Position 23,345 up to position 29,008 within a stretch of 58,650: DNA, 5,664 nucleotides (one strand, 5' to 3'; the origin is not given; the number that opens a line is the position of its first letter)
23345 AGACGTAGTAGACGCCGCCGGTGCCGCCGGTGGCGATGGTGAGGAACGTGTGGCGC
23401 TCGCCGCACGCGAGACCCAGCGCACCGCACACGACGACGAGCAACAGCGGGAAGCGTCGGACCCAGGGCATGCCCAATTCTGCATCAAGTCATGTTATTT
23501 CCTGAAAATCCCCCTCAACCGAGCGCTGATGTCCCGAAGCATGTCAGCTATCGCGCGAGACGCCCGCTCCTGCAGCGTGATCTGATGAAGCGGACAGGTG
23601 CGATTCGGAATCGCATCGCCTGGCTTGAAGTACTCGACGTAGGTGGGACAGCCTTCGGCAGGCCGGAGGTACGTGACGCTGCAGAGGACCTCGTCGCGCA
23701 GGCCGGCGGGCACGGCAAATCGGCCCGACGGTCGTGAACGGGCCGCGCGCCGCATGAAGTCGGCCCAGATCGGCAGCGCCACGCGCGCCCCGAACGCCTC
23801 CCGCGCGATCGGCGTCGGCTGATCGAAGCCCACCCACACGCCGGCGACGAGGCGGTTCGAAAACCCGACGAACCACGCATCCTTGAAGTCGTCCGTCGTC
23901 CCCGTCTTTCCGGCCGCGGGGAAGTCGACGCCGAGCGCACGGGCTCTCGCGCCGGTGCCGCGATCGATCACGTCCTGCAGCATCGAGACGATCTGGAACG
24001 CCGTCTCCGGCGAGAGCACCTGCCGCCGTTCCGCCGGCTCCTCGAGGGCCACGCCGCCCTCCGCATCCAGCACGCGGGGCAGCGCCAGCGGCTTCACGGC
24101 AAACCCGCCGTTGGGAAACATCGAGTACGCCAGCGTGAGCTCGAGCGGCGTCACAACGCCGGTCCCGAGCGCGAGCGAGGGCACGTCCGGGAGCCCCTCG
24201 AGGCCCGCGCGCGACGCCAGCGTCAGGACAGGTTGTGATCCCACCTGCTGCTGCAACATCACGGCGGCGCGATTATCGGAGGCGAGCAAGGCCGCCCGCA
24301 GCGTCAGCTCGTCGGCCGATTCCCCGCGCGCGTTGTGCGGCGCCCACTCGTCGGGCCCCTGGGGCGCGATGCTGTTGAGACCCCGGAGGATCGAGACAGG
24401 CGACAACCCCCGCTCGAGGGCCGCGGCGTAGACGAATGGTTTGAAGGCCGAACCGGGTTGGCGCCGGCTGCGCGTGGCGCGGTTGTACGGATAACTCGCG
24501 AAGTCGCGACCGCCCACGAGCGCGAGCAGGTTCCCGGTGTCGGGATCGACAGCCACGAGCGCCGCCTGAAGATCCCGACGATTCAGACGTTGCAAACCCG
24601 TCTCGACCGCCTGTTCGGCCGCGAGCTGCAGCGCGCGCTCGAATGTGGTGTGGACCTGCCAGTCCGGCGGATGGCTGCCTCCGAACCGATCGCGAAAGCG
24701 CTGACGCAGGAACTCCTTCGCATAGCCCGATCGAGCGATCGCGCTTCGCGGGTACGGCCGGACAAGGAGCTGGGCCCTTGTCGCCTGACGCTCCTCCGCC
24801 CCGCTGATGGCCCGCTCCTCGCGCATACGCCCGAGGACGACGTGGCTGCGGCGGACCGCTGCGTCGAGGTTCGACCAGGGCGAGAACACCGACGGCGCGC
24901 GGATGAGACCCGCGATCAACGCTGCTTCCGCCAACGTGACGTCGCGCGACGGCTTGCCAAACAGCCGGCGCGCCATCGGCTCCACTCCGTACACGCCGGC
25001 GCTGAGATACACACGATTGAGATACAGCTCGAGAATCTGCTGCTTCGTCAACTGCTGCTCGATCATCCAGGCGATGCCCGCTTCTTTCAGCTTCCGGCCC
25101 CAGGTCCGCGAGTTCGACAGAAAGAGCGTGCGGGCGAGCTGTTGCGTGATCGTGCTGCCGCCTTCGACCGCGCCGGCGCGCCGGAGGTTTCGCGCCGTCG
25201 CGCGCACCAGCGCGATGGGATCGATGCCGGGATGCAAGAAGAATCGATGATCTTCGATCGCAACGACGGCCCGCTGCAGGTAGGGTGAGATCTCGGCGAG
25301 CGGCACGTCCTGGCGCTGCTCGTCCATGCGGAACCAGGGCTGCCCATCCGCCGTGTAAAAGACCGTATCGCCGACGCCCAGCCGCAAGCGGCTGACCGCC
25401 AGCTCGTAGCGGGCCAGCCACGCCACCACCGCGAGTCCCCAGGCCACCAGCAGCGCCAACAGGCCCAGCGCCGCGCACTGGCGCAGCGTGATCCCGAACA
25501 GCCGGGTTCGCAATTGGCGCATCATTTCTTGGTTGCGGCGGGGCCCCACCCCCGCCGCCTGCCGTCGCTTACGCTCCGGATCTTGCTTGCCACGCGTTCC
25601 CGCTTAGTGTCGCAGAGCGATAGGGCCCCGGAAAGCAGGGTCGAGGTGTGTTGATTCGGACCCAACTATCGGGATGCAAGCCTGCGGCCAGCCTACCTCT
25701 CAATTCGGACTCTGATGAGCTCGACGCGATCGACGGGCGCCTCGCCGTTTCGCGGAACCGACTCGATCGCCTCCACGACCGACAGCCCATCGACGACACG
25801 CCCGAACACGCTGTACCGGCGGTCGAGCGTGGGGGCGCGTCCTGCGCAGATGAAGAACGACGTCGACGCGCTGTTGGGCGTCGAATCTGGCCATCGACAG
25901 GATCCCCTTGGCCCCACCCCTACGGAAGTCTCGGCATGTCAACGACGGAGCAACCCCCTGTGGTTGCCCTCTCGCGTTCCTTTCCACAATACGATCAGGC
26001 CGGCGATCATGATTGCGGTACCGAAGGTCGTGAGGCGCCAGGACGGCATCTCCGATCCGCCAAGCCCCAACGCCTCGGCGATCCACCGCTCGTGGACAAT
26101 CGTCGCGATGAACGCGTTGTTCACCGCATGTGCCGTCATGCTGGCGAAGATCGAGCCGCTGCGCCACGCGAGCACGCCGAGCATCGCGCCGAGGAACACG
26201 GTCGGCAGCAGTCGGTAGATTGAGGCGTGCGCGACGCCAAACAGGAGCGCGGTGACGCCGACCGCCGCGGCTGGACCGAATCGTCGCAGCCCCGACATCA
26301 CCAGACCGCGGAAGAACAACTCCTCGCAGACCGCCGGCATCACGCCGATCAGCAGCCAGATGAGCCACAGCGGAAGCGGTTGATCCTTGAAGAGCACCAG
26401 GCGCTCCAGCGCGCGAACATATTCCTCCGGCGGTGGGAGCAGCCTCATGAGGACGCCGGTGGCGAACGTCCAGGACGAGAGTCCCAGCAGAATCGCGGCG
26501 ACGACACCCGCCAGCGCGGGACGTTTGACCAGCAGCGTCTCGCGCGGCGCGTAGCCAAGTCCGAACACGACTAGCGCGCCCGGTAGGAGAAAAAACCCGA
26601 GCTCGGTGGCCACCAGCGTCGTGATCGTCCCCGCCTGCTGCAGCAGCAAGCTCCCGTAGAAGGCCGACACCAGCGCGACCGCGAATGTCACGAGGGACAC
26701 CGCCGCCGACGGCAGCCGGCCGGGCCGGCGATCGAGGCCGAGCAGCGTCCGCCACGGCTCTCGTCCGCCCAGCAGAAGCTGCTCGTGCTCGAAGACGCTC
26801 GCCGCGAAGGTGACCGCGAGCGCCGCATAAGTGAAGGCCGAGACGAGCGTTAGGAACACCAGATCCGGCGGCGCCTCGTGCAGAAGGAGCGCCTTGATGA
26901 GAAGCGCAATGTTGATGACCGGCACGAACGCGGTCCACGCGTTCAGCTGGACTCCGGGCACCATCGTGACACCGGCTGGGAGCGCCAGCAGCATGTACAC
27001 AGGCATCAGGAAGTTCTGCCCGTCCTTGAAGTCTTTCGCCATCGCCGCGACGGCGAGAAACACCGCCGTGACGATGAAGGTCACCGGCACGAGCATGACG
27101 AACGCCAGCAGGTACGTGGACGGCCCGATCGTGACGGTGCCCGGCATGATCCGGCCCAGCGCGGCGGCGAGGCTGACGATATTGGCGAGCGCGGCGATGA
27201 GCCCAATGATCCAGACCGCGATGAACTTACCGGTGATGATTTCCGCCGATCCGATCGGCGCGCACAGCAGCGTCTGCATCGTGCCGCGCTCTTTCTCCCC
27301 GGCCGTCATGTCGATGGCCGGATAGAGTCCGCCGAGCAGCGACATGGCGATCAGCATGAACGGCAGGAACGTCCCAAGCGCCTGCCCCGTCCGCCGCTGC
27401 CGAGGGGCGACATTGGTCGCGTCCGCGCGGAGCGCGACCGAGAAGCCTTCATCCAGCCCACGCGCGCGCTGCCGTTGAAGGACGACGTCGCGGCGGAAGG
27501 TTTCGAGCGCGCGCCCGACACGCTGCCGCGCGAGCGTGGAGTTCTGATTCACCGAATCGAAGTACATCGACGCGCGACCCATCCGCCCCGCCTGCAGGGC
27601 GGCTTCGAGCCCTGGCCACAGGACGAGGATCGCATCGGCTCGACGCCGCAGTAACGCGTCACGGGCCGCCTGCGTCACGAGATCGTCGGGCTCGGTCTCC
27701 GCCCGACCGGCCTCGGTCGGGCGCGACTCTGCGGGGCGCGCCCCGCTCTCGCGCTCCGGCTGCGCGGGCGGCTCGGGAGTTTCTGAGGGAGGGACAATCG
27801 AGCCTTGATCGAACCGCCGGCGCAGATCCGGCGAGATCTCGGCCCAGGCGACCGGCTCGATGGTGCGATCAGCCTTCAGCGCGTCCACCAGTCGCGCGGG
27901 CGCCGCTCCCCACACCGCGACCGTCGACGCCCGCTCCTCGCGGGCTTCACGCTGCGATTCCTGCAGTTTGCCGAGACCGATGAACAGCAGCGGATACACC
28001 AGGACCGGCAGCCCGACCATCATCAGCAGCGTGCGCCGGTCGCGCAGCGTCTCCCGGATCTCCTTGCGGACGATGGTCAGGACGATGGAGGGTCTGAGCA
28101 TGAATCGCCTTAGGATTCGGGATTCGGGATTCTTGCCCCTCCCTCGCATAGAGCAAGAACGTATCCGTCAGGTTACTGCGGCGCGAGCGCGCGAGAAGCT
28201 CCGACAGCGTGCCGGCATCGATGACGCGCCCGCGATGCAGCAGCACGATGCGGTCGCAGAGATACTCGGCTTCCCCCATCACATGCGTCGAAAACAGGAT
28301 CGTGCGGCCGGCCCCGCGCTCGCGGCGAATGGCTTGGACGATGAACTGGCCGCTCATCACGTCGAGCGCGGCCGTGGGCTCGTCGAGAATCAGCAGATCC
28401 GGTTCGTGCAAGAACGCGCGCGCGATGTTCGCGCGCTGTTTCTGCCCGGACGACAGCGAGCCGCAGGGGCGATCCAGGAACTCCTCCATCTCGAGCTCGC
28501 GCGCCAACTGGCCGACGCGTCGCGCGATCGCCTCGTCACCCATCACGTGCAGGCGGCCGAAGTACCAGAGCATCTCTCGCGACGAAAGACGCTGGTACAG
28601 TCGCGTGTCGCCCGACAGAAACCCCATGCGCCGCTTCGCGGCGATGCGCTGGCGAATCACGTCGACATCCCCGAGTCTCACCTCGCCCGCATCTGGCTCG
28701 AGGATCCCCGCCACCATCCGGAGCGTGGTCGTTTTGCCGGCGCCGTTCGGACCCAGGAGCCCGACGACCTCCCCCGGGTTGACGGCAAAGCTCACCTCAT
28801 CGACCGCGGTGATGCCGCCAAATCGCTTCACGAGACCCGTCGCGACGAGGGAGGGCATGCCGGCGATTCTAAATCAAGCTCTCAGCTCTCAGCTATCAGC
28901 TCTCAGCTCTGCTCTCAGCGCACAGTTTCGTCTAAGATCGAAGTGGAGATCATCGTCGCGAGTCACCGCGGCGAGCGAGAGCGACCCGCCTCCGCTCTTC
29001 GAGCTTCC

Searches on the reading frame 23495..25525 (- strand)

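Call 55: search_protein_families(library=pfam, proteins=[window:23495-25525:-], max_evalue=0.00001)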
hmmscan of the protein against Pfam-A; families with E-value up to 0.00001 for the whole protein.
window:23495-25525:- (676 aa): 2 families
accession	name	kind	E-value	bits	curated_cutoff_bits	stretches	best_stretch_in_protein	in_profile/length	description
PF00912.28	Transgly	-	3.9e-59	199.5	27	1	67-234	10-177/178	Transglycosylase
PF00905.27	Transpeptidase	-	1.4e-29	103.7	22.1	1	322-591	2-298/299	Penicillin binding protein transpeptidase domain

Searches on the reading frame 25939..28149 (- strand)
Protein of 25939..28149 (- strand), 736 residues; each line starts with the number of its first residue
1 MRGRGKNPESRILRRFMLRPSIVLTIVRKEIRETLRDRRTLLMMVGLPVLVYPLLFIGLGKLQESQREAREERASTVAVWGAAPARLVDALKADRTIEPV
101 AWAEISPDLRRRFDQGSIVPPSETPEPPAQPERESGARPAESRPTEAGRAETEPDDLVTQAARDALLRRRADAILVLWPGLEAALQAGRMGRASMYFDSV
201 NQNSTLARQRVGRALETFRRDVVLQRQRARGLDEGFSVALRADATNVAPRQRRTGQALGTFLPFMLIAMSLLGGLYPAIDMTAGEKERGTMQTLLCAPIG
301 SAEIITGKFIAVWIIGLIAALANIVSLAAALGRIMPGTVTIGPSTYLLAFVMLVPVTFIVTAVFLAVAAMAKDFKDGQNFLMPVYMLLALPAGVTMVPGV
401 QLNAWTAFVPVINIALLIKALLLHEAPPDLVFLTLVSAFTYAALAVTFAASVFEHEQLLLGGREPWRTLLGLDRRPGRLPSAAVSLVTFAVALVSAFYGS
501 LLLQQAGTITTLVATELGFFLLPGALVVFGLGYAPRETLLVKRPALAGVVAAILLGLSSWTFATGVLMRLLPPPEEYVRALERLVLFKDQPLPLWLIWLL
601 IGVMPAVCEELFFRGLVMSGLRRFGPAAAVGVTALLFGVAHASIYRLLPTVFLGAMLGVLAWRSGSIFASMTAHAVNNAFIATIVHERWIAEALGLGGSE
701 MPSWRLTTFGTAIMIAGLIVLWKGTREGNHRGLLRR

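Call 55: search_protein_families(library=pfam, proteins=[window:25939-28149:-], max_evalue=0.00001)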
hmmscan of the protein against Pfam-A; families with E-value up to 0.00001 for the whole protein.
window:25939-28149:- (736 aa): 4 families
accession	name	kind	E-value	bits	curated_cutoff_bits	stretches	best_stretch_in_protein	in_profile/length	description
PF12679.13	ABC2_membrane_2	-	7.7e-27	94.7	27.2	1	24-448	1-244/283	ABC-2 family transporter protein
PF12698.13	ABC2_membrane_3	-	9.5e-22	78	31.6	1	160-444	68-345/347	ABC-2 family transporter protein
PF02517.21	Rce1-like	-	3.2e-20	72.6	22.4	1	593-680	3-93/93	Type II CAAX prenyl endopeptidase Rce1-like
PF01061.29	ABC2_membrane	-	4.6e-06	26.8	26.9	1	258-401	51-186/211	ABC-2 type transporter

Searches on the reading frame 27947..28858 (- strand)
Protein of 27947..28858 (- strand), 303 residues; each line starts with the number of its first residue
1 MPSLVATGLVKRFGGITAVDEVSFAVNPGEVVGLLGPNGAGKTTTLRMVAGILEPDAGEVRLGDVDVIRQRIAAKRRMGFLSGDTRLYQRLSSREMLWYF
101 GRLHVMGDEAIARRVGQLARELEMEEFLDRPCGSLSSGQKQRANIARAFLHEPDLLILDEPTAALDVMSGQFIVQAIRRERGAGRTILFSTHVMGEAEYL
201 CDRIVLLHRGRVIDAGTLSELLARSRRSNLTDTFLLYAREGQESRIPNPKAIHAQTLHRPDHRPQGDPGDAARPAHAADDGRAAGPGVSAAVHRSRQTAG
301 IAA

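Call 55: search_protein_families(library=pfam, proteins=[window:27947-28858:-], max_evalue=0.00001)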
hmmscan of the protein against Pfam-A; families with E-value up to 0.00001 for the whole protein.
window:27947-28858:- (303 aa): 2 families
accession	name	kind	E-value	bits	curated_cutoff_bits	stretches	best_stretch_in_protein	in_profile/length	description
PF00005.33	ABC_tran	-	3.2e-33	115.7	25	1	20-163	2-137/137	ABC transporter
PF13304.12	AAA_21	-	3.7e-08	34.2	27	0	130-192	233-298/304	AAA domain, putative AbiEii toxin, Type IV TA system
